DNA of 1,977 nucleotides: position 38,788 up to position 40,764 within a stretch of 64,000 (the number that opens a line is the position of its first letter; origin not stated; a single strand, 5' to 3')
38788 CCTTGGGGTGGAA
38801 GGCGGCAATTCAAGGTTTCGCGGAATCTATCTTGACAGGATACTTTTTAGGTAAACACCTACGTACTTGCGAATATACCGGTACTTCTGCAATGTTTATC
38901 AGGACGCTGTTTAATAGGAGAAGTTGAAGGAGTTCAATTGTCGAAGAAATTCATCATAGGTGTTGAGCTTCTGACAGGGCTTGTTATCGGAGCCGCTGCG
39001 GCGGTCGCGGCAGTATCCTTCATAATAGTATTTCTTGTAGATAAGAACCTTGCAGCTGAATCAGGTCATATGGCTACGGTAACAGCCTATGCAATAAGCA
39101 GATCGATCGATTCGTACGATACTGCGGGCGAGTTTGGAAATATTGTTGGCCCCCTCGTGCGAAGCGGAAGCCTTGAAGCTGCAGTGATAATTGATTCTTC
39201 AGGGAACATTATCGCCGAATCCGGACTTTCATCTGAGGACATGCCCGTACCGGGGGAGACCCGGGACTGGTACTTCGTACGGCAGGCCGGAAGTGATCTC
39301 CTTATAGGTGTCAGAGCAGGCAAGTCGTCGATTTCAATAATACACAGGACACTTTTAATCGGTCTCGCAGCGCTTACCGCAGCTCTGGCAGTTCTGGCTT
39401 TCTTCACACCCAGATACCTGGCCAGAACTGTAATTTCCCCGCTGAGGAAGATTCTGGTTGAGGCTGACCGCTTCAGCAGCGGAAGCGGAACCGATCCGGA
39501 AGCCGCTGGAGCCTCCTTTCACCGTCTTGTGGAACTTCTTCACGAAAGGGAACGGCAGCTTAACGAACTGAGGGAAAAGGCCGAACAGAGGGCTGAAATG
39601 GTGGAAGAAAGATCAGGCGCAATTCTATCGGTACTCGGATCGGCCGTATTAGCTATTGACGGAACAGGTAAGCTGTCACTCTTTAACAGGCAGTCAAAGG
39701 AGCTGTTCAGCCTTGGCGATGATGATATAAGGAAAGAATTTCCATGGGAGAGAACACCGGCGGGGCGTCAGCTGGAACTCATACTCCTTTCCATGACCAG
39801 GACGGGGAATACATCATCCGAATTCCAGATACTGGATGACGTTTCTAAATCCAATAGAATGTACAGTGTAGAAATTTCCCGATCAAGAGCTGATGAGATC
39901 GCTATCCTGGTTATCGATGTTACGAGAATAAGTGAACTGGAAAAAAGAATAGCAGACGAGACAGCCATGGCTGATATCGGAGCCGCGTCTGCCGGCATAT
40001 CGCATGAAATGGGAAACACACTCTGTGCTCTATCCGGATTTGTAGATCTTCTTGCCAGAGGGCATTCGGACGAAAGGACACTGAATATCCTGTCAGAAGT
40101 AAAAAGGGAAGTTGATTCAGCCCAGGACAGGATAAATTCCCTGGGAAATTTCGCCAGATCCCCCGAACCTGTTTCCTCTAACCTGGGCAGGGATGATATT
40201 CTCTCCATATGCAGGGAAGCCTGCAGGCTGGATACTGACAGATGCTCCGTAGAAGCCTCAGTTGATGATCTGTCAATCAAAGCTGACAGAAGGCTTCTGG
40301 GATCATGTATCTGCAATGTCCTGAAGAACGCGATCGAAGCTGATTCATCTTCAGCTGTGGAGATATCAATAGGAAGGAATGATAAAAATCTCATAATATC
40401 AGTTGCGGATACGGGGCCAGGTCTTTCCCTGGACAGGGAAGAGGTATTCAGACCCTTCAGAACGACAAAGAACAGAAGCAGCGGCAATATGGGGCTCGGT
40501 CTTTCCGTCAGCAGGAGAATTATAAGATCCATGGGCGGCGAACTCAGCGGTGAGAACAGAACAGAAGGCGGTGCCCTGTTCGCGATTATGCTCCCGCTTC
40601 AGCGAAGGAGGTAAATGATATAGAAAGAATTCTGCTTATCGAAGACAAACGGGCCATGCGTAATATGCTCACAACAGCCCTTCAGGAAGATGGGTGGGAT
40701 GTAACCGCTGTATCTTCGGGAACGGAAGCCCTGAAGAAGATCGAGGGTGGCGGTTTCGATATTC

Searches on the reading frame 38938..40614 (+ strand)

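Call 45: search_protein_families(library=pfam, proteins=[window:38938-40614:+], max_evalue=0.001)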
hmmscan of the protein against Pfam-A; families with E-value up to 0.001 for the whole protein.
window:38938-40614:+ (558 aa): 3 families
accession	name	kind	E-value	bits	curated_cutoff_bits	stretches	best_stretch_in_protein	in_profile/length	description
PF02518.31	HATPase_c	-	1.4e-19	71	26.4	1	450-555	2-110/111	Histidine kinase-, DNA gyrase B-, and HSP90-like ATPase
PF00512.31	HisKA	-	8.5e-07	29.4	26.9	1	351-408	6-63/66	His Kinase A (phospho-acceptor) domain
PF14501.12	HATPase_c_5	-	1e-05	25.8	22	1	456-541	8-91/102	GHKL domain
